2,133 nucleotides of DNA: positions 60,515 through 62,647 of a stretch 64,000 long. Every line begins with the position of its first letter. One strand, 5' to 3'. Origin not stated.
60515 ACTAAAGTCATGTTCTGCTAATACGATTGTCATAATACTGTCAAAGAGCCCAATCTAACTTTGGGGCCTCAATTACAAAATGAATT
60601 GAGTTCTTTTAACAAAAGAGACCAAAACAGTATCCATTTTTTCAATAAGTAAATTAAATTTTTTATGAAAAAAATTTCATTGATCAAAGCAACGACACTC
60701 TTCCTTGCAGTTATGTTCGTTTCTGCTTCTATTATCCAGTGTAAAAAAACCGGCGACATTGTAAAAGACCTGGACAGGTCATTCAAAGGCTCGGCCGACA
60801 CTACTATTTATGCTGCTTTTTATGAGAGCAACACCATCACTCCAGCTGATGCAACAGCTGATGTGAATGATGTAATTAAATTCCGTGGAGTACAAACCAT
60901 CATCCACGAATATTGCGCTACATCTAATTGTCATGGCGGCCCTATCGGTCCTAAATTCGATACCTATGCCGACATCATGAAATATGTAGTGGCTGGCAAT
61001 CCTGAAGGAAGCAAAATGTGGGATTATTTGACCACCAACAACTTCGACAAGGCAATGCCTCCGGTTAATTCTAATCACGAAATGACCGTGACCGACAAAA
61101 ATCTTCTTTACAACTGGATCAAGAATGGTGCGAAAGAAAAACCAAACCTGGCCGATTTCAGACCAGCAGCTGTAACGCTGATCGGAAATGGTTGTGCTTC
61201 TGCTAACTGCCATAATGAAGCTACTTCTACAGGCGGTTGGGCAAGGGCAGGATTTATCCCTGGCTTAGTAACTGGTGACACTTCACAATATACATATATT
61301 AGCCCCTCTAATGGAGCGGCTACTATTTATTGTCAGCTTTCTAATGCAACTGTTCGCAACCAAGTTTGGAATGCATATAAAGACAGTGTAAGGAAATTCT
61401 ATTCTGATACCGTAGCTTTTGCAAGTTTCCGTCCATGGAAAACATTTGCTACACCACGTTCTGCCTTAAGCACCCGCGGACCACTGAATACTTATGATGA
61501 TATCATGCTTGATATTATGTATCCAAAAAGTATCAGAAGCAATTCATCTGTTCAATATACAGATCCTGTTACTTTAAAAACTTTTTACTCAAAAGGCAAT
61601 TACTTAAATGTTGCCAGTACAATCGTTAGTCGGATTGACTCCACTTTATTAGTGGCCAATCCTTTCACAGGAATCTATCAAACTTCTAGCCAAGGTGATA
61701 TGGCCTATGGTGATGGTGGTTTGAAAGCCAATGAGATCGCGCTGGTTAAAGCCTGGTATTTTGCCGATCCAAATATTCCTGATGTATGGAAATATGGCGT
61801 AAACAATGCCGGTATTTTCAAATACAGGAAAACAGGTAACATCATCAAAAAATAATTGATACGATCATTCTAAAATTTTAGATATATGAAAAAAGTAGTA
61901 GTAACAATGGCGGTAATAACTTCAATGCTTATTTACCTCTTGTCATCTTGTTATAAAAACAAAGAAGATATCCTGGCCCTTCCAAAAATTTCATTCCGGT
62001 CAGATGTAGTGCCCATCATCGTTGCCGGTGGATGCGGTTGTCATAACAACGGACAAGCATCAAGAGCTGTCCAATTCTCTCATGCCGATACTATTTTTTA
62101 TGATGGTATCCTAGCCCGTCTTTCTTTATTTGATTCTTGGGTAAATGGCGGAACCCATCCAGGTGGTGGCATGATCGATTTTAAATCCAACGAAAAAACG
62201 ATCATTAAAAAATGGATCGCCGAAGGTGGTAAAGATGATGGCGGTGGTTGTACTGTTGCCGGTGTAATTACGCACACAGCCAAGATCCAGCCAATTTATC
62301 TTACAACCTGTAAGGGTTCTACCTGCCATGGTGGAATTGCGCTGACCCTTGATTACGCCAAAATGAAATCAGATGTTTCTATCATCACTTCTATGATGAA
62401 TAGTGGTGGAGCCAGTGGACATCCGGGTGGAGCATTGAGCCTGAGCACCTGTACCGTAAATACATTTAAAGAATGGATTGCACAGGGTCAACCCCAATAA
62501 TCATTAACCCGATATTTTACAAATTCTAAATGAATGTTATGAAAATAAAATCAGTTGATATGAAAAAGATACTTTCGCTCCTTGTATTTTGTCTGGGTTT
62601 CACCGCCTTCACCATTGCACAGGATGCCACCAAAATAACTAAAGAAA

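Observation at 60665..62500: Two lipoproteins with four putative heme c sites and no canonical CXXCH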

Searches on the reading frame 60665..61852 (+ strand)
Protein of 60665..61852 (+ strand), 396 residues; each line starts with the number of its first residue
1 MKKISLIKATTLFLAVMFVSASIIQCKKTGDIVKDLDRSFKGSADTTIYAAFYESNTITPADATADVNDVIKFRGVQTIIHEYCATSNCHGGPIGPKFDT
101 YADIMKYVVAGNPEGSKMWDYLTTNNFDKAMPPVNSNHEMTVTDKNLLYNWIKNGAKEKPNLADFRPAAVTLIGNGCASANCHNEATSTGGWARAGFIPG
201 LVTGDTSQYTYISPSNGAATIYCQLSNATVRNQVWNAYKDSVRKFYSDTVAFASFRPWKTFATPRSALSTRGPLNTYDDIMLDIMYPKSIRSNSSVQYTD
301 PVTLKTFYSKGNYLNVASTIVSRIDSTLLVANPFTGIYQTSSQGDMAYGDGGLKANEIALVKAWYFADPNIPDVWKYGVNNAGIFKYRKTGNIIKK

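Call 3: search_protein_families(library=pfam, proteins=[window:60665-61852:+], max_evalue=1)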
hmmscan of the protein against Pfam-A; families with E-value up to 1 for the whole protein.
window:60665-61852:+ (396 aa): 2 families
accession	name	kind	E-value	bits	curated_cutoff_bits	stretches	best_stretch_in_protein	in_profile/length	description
PF07635.16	PSCyt1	-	0.00025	22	22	1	89-133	4-57/59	Planctomycete cytochrome C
PF18866.6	CxC7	-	0.033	14.6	27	1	19-54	15-50/64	CxC7 like cysteine cluster associated with KDZ transposases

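Call 4: search_protein_families(library=ncbifam, proteins=[window:60665-61852:+], max_evalue=1)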
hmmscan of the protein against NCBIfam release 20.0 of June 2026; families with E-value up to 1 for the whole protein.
window:60665-61852:+ (396 aa): 1 family
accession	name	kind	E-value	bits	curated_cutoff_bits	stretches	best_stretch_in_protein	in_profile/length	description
NF047812.1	LIC11213_lipo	equivalog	2.4e-05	24.4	100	1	78-157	46-117/118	LIC11213 family lipoprotein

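Call 6: find_homologous_proteins(query=window:60665-61852:+)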
Query window:60665-61852:+ (396 aa): 907 proteins with E <= 0.001 among 3244 candidates; the best 120 are listed.
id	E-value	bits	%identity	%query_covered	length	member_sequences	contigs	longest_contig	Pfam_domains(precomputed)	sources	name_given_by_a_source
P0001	1.0e-264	896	98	100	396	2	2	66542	-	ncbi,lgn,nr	ncbi:MAG: hypothetical protein NTX08_10525 [Sphingobacteriales bacterium]|nr:hypothetical protein [S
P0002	1.1e-264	896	98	100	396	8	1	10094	-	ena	-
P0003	4.3e-264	894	98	100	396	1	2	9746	-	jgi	-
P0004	8.0e-257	870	94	100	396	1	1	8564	-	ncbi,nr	ncbi:MAG: hypothetical protein D4R55_02485 [Chitinophagaceae bacterium]|nr:MAG: hypothetical protein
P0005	5.3e-252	854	92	100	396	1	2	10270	-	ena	-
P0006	9.5e-228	774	82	100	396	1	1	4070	PF07635.17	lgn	-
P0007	7.8e-227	771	81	100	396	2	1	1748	-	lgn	-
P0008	5.8e-226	768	80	100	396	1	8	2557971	-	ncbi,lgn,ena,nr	ncbi:MAG TPA: hypothetical protein PLZ45_01115 [Ferruginibacter sp.]|nr:hypothetical protein [Chitin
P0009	3.8e-225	765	81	100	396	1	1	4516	-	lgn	-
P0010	6.0e-225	765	81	100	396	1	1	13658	-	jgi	jgi:hypothetical protein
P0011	3.9e-224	762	80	100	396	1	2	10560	-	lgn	-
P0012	5.3e-224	762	80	100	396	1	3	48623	-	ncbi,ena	-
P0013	1.7e-223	760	81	100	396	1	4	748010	PF07635.17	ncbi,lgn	ncbi:MAG: c-type cytochrome domain-containing protein [Ferruginibacter sp.]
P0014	5.5e-223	758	79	100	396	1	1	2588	-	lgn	-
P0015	7.6e-223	758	79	100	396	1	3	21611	-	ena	-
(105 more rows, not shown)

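Call 18: search_solved_structures(query=window:60665-61852:+, max_evalue=10, show_alignments=2)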
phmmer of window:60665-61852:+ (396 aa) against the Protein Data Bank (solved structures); distinct sequences matched with E-value up to 10: 4.
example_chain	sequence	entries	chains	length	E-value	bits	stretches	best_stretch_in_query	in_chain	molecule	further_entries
5mab_A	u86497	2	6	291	0.026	16.9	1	104-157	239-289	FoxE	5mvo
7phg_H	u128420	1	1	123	0.28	13.5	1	39-102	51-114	Heavy ChaIn variable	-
7k45_H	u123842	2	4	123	0.29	13.4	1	40-102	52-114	S2E12 neutralizing antibody Fab fragment (heavy chain)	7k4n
2x1c_A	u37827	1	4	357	1.4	11.2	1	209-253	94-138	ACYL-COENZYME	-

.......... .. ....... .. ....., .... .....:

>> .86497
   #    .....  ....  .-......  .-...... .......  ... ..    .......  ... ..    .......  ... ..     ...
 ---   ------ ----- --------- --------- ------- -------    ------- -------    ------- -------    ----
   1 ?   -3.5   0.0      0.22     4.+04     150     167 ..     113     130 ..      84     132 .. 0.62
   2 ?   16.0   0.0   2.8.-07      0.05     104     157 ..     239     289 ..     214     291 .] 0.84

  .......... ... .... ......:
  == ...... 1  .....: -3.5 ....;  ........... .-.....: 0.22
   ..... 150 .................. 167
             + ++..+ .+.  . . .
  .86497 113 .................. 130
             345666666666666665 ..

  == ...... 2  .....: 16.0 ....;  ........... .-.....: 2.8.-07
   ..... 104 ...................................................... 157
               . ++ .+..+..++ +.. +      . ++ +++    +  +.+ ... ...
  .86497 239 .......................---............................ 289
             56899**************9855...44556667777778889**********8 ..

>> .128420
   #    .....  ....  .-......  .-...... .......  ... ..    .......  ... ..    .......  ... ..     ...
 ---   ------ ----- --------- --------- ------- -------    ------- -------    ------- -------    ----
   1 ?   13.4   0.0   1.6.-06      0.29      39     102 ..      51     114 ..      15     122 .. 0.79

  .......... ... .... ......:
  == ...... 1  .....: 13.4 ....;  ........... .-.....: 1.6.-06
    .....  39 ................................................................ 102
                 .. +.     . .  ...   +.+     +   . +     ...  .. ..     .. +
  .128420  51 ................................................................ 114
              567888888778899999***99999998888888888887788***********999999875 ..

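Call 35: search_protein_representatives(protein=window:60665-61852:+)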
Query: 396 residues. Proteins with E-value up to 0.001 (for the whole library): 214; up to 1e-10: 49; up to 1e-30: 12. The best 150 are listed.
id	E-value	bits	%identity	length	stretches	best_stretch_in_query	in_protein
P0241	7.7e-161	552.0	59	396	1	1-396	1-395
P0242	5.1e-124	430.8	53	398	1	12-396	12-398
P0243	2.8e-84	299.9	46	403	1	9-396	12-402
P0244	1.4e-72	261.4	100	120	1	1-120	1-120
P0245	7.6e-72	259.0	40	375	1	6-396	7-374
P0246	9.5e-59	215.9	41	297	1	11-288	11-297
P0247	4.4e-48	180.8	65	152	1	250-396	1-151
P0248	2.2e-47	178.5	49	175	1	1-172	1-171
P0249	1.5e-45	172.4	59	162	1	1-134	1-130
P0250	8.0e-40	153.6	70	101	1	1-101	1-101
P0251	2.7e-38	148.5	42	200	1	187-396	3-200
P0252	8.7e-37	143.6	47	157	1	25-181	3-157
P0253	5.3e-28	114.7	67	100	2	1-80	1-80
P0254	8.0e-25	104.2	48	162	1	155-283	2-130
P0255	9.6e-25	103.9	53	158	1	21-114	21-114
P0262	2.7e-20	89.3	33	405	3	60-161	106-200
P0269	1.2e-16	77.3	36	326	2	56-198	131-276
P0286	3.2e-11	59.4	30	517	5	74-160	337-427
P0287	3.9e-11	59.1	30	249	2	5-157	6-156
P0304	1.2e-08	51.0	33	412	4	60-104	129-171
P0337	1.8e-06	43.8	30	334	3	103-188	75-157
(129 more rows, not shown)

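Call 44: search_protein_families(library=pfam, proteins=[P0269, P0262, P0287, P0245, P0286, P0304, P0337], max_evalue=0.01)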
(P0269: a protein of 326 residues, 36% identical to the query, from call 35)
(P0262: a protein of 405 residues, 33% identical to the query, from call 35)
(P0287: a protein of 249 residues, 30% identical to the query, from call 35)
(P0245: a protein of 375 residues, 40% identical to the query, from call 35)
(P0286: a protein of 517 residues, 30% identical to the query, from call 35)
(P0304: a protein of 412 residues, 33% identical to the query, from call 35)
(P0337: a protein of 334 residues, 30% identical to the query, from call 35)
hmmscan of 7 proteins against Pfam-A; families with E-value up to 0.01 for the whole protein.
P0269 (326 aa): 4 families
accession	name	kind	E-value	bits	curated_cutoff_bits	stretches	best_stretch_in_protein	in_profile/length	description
PF07635.16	PSCyt1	-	1.2e-19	71.1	22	2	58-106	3-58/59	Planctomycete cytochrome C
PF13442.11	Cytochrome_CBB3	-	4.4e-09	37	27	0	252-319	9-68/68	Cytochrome C oxidase, cbb3-type, subunit III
PF00034.26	Cytochrom_C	-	0.00027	22.6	21.3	0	253-283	8-41/90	Cytochrome c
PF22297.1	PccH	-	0.0045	17.5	24.4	0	244-264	1-21/133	PccH Cytochrome c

P0262 (405 aa): 5 families
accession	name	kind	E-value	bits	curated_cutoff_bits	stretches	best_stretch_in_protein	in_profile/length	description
PF07635.16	PSCyt1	-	7.2e-11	43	22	1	240-287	3-57/59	Planctomycete cytochrome C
PF13442.11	Cytochrome_CBB3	-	2.4e-09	37.8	27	0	233-305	11-68/68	Cytochrome C oxidase, cbb3-type, subunit III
PF22297.1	PccH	-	0.0015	19.1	24.4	0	324-344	1-21/133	PccH Cytochrome c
PF00886.24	Ribosomal_S16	-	0.0025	18.2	27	0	181-196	45-60/62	Ribosomal protein S16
PF14522.11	Cytochrome_C7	-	0.0097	16.1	24.8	0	334-346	13-53/67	Cytochrome c7 and related cytochrome c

P0287 (249 aa): 2 families
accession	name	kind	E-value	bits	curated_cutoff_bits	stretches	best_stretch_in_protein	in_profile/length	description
PF13442.11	Cytochrome_CBB3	-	1.1e-08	35.7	27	1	178-242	8-68/68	Cytochrome C oxidase, cbb3-type, subunit III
PF07635.16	PSCyt1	-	2.4e-08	34.9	22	1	81-132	3-58/59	Planctomycete cytochrome C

P0245 (375 aa): 2 families
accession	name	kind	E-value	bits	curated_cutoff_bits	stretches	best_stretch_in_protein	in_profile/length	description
PF13442.11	Cytochrome_CBB3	-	9e-06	26.4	27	1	78-151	7-68/68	Cytochrome C oxidase, cbb3-type, subunit III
PF07635.16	PSCyt1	-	1.4e-05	26.1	22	1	85-132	1-57/59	Planctomycete cytochrome C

P0286 (517 aa): 6 families
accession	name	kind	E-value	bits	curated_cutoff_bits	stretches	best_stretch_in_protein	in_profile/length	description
PF07635.16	PSCyt1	-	1.3e-31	109.4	22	4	351-402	3-58/59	Planctomycete cytochrome C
PF13442.11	Cytochrome_CBB3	-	4.1e-21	75.5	27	2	446-512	9-68/68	Cytochrome C oxidase, cbb3-type, subunit III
PF00034.26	Cytochrom_C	-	3.4e-09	38.4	21.3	0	450-516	11-90/90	Cytochrome c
PF22297.1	PccH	-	5.6e-07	30.1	24.4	0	440-471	3-34/133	PccH Cytochrome c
PF18251.7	Defensin_5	-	5e-05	23.8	25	0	251-263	15-27/39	Fungal defensin Copsin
PF07261.16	DnaB_2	-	0.0017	18.4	22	0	305-321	11-27/74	Replication initiation and membrane attachment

P0304 (412 aa): 0 families

P0337 (334 aa): 10 families
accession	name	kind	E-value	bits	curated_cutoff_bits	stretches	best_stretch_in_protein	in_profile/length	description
PF07635.16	PSCyt1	-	4.4e-51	171.8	22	3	148-206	1-59/59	Planctomycete cytochrome C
PF22297.1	PccH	-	1.2e-10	42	24.4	0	136-164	2-29/133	PccH Cytochrome c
PF13442.11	Cytochrome_CBB3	-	1.3e-09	38.6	27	0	240-324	4-67/68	Cytochrome C oxidase, cbb3-type, subunit III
PF11845.13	Tll0287-like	-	2.8e-07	31.5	24.1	0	138-169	92-125/144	Tll0287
PF00034.26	Cytochrom_C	-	1.7e-06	29.7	21.3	0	245-325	7-86/90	Cytochrome c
PF14376.11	Haem_bd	-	8.3e-05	23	27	0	240-257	32-49/133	Haem-binding domain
PF14537.11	Cytochrom_c3_2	-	8.8e-05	23.3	25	0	144-161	25-42/79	Cytochrome c3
PF22113.1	Mtrc-MtrF_II-IV_dom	-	0.0004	20.4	30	0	42-56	79-93/176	Outer membrane cytochrome MtrC/MtrF-like, domains II/IV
PF09699.15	Paired_CXXCH_1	-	0.0025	17.9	20.6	0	247-257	5-16/41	Doubled CXXCH motif (Paired_CXXCH_1)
PF14522.11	Cytochrome_C7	-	0.0042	17.3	24.8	0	249-257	15-23/67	Cytochrome c7 and related cytochrome c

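Call 45: search_protein_families(library=ncbifam, proteins=[P0269, P0262, P0287, P0245, P0286, P0304, P0337], max_evalue=0.01)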
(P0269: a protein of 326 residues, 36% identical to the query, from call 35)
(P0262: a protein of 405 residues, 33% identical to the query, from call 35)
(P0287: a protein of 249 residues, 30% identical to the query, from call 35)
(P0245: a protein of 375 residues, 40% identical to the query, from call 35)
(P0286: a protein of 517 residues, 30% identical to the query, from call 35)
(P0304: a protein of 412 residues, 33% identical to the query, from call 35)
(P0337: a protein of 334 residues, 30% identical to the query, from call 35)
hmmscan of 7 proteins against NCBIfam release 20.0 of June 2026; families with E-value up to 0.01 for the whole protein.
P0269 (326 aa): 2 families
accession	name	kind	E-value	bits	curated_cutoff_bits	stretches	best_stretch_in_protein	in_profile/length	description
NF047812.1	LIC11213_lipo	equivalog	1.2e-22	80.3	100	3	157-230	49-117/118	LIC11213 family lipoprotein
NF052339.1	hydrazine_alpha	equivalog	4.4e-08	31.5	800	0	131-172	652-692/804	hydrazine synthase subunit alpha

P0262 (405 aa): 4 families
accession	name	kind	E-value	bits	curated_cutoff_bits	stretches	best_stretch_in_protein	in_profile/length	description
NF047812.1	LIC11213_lipo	equivalog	1.7e-21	76.5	100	4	306-392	21-102/118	LIC11213 family lipoprotein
NF045773.1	cytochro_C550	exception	0.0039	17.1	125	0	330-399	53-117/118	cytochrome c550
TIGR01904.2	GSu_C4xC__C2xCH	domain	0.0082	15.9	27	0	333-350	48-65/73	CxxxxCH/CxxCH domain c-type cytochrome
TIGR00002.1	S16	equivalog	0.0092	16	45.3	0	180-197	47-64/78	30S ribosomal protein S16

P0287 (249 aa): 2 families
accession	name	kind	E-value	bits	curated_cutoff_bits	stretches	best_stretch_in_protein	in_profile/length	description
TIGR03806.1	chp_HNE_0200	subfamily_domain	0.00034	19.9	313.3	0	104-153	266-313/314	SO2930 family diheme c-type cytochrome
NF052339.1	hydrazine_alpha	equivalog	0.0028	15.6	800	0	172-204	670-700/804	hydrazine synthase subunit alpha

P0245 (375 aa): 3 families
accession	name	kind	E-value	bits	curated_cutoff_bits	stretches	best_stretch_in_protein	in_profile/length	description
NF047812.1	LIC11213_lipo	equivalog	8.7e-11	42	100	1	78-156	45-117/118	LIC11213 family lipoprotein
TIGR03806.1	chp_HNE_0200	subfamily_domain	0.00013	21.3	313.3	0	103-152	264-312/314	SO2930 family diheme c-type cytochrome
NF011054.0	PRK14486.1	equivalog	0.0025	17.4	447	0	67-155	209-291/294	putative bifunctional cbb3-type cytochrome c oxidase subunit II/cytochrome c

P0286 (517 aa): 4 families
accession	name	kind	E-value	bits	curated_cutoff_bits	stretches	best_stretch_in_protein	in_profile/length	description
NF047812.1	LIC11213_lipo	equivalog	6.9e-28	97.2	100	3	342-391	47-93/118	LIC11213 family lipoprotein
NF052339.1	hydrazine_alpha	equivalog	2.5e-05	22.4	800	0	132-198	661-719/804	hydrazine synthase subunit alpha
TIGR03806.1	chp_HNE_0200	subfamily_domain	0.0056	15.9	313.3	0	196-226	282-312/314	SO2930 family diheme c-type cytochrome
TIGR01904.2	GSu_C4xC__C2xCH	domain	0.0078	16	27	0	450-464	51-65/73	CxxxxCH/CxxCH domain c-type cytochrome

P0304 (412 aa): 1 family
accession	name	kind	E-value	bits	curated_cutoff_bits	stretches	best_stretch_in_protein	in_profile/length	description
NF052339.1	hydrazine_alpha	equivalog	0.00036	18.6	800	0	134-171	667-700/804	hydrazine synthase subunit alpha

P0337 (334 aa): 10 families
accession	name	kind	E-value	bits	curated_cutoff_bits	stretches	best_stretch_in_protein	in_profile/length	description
TIGR03806.1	chp_HNE_0200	subfamily_domain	6.6e-10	38.7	313.3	2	40-125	214-312/314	SO2930 family diheme c-type cytochrome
NF011054.0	PRK14486.1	equivalog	2.1e-07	30.7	447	0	244-325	220-287/294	putative bifunctional cbb3-type cytochrome c oxidase subunit II/cytochrome c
TIGR00782.1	ccoP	equivalog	1.1e-05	25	179.95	1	144-264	114-228/285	cytochrome-c oxidase, cbb3-type subunit III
NF045774.1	cytochro_C551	exception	2.4e-05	24.3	118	0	239-257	39-57/110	cytochrome c551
NF045773.1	cytochro_C550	exception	5.8e-05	23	125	0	239-257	49-67/118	cytochrome c550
TIGR01904.2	GSu_C4xC__C2xCH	domain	0.00035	20.3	27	0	44-57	49-62/73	CxxxxCH/CxxCH domain c-type cytochrome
NF050122.1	bc1_QcrC_actin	exception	0.00062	19.2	200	0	27-56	32-61/253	cytochrome bc1 complex diheme cytochrome c subunit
NF052339.1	hydrazine_alpha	equivalog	0.0015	16.5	800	0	235-259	667-691/804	hydrazine synthase subunit alpha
NF033196.2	c_type_nonphoto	exception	0.0083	16.3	70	0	43-65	26-48/98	c-type cytochrome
TIGR01905.1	paired_CXXCH_1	subfamily_domain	0.0097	15.8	25.2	0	41-53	3-15/41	doubled CXXCH domain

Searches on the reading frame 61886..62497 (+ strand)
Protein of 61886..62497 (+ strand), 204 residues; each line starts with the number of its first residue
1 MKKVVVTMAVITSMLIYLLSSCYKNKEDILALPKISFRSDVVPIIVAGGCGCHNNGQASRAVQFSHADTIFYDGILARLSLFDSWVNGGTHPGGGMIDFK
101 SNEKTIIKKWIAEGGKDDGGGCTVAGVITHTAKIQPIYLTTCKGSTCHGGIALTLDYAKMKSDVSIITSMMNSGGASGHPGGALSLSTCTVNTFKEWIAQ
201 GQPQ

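Call 3: search_protein_families(library=pfam, proteins=[window:61886-62497:+], max_evalue=1)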
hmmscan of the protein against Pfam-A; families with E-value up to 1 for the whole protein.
window:61886-62497:+ (204 aa): 1 family
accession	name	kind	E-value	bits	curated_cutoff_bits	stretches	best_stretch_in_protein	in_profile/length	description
PF22297.1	PccH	-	0.13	12.8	24.4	0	37-71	2-35/133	PccH Cytochrome c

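Call 4: search_protein_families(library=ncbifam, proteins=[window:61886-62497:+], max_evalue=1)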
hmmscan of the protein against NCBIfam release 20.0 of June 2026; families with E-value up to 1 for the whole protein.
window:61886-62497:+ (204 aa): 0 families

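Call 8: find_homologous_proteins(query=window:61886-62497:+)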
Query window:61886-62497:+ (204 aa): 657 proteins with E <= 0.001 among 860 candidates; the best 120 are listed.
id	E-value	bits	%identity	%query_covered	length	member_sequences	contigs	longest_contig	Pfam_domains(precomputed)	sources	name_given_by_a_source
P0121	1.1e-133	461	100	100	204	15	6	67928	-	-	-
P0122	1.0e-107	376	78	100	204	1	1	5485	-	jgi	jgi:hypothetical protein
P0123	3.2e-107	374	78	100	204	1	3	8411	-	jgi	jgi:hypothetical protein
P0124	1.6e-106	372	78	100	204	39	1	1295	-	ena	-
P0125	2.6e-106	371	76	100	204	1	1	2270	-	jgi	jgi:hypothetical protein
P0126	2.7e-106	371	77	100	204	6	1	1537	-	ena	-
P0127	6.0e-105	367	76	100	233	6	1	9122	-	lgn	-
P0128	1.1e-104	366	75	100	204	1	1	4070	-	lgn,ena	-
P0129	1.2e-104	366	76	100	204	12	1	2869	-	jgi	jgi:hypothetical protein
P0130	2.8e-104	365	76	100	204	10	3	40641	-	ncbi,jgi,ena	-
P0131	3.3e-104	364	75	100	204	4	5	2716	-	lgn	-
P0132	3.4e-104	364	77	100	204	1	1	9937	-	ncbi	ncbi:MAG: hypothetical protein ABI760_18935 [Ferruginibacter sp.]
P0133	3.7e-104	364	76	100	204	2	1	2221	-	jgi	jgi:hypothetical protein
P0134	4.1e-104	364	75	100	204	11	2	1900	-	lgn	-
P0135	5.1e-104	364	74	100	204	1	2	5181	-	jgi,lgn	jgi:hypothetical protein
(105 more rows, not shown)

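Call 19: search_solved_structures(query=window:61886-62497:+, max_evalue=10, show_alignments=2)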
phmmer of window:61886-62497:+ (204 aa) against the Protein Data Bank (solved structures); distinct sequences matched with E-value up to 10: 8.
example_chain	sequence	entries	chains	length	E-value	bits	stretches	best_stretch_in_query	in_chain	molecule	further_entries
9c2h_B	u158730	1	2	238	0.22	13.9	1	147-192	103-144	Antibody Fab NP3-B4 Heavy Chain (variable region)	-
8g0k_B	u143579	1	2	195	0.26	13.7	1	18-63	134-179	DUF1851 domain-containing protein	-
8k23_B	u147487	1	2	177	0.28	13.5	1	14-47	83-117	Csy1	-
8k22_B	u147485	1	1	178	0.28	13.5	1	14-47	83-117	Csy1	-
8k0h_A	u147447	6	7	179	0.29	13.5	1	14-47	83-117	Csy1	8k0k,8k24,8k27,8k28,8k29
7wko_A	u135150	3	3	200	0.31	13.4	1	14-47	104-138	Csy1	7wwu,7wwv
6ul6_B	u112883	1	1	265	0.59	12.5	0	161-188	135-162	ciA-D12/11/ciA-B5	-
5tgf_A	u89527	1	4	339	0.9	11.9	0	80-108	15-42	Uncharacterized protein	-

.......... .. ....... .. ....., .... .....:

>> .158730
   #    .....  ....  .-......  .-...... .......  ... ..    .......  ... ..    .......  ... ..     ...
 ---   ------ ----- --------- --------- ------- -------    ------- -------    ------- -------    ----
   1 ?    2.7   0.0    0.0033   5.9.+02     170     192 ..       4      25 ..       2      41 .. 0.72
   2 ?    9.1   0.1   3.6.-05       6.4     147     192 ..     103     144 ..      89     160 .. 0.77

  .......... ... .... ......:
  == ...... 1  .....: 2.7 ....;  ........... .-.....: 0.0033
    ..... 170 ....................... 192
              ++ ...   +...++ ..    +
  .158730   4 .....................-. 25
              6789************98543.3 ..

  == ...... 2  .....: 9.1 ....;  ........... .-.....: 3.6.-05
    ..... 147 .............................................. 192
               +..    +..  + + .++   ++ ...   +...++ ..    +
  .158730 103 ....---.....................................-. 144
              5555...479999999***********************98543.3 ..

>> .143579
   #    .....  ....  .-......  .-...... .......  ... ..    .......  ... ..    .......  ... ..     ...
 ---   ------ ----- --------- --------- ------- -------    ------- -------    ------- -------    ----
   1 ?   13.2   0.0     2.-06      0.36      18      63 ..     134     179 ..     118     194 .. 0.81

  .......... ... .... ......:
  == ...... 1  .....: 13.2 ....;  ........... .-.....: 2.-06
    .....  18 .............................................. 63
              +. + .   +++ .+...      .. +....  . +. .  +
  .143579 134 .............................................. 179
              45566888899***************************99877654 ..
